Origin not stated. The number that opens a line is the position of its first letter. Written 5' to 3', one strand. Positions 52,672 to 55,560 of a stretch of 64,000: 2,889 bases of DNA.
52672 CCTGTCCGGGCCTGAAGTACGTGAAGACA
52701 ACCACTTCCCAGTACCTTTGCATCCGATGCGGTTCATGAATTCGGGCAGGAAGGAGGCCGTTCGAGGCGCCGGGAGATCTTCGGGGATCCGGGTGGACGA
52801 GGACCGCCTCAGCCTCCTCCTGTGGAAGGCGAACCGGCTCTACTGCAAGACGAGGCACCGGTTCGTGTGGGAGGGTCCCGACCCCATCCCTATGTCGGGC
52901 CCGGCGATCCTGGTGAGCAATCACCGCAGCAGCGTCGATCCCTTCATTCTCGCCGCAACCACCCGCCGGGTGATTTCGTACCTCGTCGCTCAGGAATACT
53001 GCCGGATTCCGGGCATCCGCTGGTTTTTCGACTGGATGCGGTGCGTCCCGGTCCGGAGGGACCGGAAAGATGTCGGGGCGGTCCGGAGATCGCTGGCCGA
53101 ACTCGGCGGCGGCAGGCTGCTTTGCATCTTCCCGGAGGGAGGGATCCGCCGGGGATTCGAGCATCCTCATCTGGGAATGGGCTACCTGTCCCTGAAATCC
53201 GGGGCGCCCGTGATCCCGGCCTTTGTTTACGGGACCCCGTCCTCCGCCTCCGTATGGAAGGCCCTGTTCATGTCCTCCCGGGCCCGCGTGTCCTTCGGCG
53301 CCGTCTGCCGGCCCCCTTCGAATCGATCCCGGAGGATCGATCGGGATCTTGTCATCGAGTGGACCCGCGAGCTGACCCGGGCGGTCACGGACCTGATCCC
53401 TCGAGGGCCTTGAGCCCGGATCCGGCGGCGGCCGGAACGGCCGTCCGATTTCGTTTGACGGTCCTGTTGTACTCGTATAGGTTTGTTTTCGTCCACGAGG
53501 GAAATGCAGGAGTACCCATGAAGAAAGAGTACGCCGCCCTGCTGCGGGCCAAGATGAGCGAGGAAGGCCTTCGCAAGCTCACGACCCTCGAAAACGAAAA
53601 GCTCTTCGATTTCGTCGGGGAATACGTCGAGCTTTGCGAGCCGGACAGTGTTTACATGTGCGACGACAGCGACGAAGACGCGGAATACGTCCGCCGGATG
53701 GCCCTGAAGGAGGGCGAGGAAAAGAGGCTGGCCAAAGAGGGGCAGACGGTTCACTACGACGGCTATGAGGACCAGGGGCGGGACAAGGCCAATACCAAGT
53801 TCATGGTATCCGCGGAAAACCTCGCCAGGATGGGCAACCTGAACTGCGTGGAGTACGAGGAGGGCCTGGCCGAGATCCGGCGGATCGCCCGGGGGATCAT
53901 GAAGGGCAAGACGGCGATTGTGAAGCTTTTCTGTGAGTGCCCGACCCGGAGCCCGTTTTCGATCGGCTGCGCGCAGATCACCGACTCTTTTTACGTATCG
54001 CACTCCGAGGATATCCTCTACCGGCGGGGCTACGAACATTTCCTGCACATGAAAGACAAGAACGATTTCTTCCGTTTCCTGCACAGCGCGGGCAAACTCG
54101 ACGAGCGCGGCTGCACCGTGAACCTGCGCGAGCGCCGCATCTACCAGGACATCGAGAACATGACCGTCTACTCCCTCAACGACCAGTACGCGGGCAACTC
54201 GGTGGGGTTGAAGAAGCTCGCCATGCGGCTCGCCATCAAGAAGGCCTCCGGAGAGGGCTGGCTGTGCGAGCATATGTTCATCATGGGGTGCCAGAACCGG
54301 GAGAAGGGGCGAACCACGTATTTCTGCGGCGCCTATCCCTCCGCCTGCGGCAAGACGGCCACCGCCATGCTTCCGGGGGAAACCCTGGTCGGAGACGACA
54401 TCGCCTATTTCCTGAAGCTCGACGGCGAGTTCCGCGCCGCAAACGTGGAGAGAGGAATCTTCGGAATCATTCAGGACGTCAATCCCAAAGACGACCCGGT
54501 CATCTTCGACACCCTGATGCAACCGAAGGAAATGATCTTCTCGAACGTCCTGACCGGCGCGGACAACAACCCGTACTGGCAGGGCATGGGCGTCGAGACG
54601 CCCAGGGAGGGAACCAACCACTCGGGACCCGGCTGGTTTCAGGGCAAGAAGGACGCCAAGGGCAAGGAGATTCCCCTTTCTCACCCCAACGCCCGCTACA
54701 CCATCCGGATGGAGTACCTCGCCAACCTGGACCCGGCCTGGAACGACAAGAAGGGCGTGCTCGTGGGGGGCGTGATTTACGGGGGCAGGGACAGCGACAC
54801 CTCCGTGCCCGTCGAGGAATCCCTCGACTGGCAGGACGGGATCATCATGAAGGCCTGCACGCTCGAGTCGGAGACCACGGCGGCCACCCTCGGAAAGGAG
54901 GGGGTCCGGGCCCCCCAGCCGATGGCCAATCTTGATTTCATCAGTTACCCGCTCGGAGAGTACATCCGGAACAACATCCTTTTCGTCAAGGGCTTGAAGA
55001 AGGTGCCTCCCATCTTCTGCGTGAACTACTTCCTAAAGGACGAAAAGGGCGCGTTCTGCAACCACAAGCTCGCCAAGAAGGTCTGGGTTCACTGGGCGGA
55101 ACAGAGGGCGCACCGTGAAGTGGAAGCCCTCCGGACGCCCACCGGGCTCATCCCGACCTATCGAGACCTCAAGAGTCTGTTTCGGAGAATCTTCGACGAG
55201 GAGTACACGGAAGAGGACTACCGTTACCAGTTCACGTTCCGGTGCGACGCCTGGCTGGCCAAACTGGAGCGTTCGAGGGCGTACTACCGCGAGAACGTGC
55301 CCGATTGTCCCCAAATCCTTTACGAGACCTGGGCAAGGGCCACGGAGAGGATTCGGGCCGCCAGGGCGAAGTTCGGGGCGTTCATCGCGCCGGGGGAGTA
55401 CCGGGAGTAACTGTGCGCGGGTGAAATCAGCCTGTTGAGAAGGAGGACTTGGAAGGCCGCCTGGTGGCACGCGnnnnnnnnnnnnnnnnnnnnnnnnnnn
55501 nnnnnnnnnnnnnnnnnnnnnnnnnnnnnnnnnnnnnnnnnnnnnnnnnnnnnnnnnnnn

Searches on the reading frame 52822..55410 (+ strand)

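Call 75: search_protein_families(library=pfam, proteins=[window:52822-55410:+], max_evalue=0.00001)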
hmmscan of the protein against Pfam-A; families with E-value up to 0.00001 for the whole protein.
window:52822-55410:+ (862 aa): 2 families
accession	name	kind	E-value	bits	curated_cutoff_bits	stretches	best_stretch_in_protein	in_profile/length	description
PF00821.23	PEPCK_GTP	-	1.9e-104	349.8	23.8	1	480-842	1-356/357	Phosphoenolpyruvate carboxykinase C-terminal P-loop domain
PF17297.7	PEPCK_N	-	8.5e-56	189.4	23.8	1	263-475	1-217/218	Phosphoenolpyruvate carboxykinase N-terminal domain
